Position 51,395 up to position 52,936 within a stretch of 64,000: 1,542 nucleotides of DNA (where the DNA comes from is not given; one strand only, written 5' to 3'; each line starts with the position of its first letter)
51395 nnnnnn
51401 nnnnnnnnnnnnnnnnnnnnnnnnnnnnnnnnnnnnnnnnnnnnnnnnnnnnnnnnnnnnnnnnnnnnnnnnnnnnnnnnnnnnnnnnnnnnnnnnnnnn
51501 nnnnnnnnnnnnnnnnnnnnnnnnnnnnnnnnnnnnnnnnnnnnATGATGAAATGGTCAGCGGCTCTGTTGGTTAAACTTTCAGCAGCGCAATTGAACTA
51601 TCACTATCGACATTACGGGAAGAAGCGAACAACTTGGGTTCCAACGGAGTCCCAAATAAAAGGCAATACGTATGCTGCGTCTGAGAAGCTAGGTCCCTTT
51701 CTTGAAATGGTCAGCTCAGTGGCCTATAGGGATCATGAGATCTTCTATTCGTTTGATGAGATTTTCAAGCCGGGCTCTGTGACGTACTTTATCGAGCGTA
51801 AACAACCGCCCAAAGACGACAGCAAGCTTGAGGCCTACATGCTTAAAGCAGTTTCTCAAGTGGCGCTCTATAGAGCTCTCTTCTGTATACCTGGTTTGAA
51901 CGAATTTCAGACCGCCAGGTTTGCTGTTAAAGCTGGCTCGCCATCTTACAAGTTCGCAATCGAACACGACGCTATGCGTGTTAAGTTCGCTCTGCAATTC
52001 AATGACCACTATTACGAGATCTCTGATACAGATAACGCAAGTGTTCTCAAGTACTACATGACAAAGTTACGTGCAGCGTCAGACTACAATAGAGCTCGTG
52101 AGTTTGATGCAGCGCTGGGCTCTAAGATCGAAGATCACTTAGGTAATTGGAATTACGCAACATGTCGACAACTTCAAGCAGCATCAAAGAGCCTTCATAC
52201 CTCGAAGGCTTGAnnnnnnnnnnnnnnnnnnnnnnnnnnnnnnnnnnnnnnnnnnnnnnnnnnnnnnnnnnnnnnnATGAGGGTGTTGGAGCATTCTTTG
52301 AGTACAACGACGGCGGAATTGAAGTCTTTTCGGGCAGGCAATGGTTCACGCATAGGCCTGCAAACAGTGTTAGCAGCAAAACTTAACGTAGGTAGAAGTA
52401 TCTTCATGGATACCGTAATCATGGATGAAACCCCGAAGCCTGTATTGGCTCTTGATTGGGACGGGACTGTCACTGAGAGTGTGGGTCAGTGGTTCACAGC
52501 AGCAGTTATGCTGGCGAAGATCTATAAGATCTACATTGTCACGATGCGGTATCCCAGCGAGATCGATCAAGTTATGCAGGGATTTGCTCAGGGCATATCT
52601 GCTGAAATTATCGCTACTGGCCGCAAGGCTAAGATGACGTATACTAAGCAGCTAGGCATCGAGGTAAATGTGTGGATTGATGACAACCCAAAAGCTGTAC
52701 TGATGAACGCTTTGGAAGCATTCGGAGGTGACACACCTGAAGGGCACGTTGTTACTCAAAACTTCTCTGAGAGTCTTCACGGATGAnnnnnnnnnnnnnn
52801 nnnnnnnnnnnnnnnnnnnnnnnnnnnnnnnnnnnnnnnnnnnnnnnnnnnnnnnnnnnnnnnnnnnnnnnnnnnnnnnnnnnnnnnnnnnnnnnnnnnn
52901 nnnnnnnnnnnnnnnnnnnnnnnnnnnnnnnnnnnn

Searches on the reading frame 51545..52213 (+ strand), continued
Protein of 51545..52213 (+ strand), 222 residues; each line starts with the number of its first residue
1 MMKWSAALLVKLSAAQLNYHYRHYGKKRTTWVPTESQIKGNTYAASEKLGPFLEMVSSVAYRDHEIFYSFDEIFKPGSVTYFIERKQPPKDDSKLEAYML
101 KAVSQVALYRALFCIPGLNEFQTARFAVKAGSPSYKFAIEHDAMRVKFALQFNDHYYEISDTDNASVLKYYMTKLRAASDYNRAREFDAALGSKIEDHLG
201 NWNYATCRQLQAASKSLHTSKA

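Call 85: search_protein_families(library=phrogs, proteins=[L107:4359-4838:+, L107:5316-5762:+, L107:1986-2564:+, L107:369-905:+, L106:23-448:+, L106:1342-2820:+, L106:3724-4191:+, L106:5391-6782:+, L005:7051-7674:+, L005:9237-9872:+], max_evalue=0.001)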
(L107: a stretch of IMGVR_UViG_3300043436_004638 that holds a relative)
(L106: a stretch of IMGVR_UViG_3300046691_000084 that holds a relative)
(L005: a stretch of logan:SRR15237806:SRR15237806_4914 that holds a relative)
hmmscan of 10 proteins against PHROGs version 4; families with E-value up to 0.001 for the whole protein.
L107:4359-4838:+ (159 aa): 2 families
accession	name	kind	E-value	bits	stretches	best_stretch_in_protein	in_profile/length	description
phrog_14697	-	unknown function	2.7e-08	34.6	1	31-108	131-208/244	-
phrog_24386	-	unknown function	4.1e-06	27.1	1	3-119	110-225/339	-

L107:5316-5762:+ (148 aa): 1 family
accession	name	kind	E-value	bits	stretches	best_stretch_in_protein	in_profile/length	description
phrog_1040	-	other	1.7e-26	94.4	1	1-148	14-156/277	peptidase HslV family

L107:1986-2564:+ (192 aa): 0 families

L107:369-905:+ (178 aa): 0 families

L106:23-448:+ (141 aa): 0 families

L106:1342-2820:+ (492 aa): 0 families

L106:3724-4191:+ (155 aa): 0 families

L106:5391-6782:+ (463 aa): 3 families
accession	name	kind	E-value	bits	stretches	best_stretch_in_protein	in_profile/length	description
phrog_2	-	head and packaging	2.2e-30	107.1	1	2-452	252-598/807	terminase large subunit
phrog_10250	-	head and packaging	1.9e-15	58.2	1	235-459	4-227/228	terminase large subunit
phrog_6672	-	head and packaging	3.3e-05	24.5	1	397-448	78-130/145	terminase large subunit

L005:7051-7674:+ (207 aa): 1 family
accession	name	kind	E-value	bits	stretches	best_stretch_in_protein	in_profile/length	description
phrog_547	-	other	4.4e-40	138.3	1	1-192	29-216/245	phosphoesterase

L005:9237-9872:+ (211 aa): 0 families

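Call 92: search_protein_families(library=padloc, proteins=[window:51545-52213:+], max_evalue=0.1)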
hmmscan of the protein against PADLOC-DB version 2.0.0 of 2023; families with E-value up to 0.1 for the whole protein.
window:51545-52213:+ (222 aa): 0 families

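Call 100: find_related_loci(query=A6, collection=genome_contigs, flank=6000)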
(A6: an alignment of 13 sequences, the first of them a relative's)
Query A6 (194 aa) in genome_contigs; peptide patterns used: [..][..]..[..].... (x = any residue, [..] = any of these).
13 stretches matched a pattern, but none encodes a relative of the query by tblastn (E <= 1e-3).

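Call 101: find_encoding_contigs(protein=P0197, flank=6000, max_places=1)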
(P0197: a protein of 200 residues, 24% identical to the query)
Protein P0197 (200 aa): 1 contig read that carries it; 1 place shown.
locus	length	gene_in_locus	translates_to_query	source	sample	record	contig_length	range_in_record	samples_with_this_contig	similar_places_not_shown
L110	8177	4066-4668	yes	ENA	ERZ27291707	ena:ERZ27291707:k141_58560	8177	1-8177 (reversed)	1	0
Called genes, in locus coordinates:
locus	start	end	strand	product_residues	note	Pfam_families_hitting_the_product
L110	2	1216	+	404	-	?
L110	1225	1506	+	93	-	PF00085:Thioredoxin, PF13098:Thioredoxin_2, PF13905:Thioredoxin_8 (faint), PF14595:Thioredoxin_9 (weak)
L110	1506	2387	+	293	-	PF21448:DNMK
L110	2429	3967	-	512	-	PF14903:WG_beta_rep (faint)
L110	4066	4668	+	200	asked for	-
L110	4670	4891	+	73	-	-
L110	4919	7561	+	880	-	-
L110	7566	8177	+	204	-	?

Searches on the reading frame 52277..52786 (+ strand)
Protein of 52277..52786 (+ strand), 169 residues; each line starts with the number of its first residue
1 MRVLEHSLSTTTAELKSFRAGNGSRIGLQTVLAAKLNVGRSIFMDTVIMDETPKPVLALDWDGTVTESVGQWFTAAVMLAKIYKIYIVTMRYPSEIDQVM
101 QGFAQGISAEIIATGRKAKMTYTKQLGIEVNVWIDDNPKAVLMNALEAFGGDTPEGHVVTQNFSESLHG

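Call 3: search_protein_families(library=pfam, proteins=[window:52277-52786:+], max_evalue=1)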
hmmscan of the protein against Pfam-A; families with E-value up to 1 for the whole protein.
window:52277-52786:+ (169 aa): 0 families

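Call 4: search_protein_families(library=phrogs, proteins=[window:52277-52786:+], max_evalue=0.1)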
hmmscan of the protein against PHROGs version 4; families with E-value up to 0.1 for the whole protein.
window:52277-52786:+ (169 aa): 3 families
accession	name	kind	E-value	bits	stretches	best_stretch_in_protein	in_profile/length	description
phrog_4256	-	unknown function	1.6e-19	71.2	1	55-145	12-102/141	-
phrog_4919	-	unknown function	4.4e-15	56.4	1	55-144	7-97/126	-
phrog_420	-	unknown function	0.0043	17.6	0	48-82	7-41/267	unknown function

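Call 11: search_protein_families(library=ncbifam, proteins=[window:52277-52786:+], max_evalue=1)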
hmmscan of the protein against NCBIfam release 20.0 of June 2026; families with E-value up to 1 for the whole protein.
window:52277-52786:+ (169 aa): 0 families
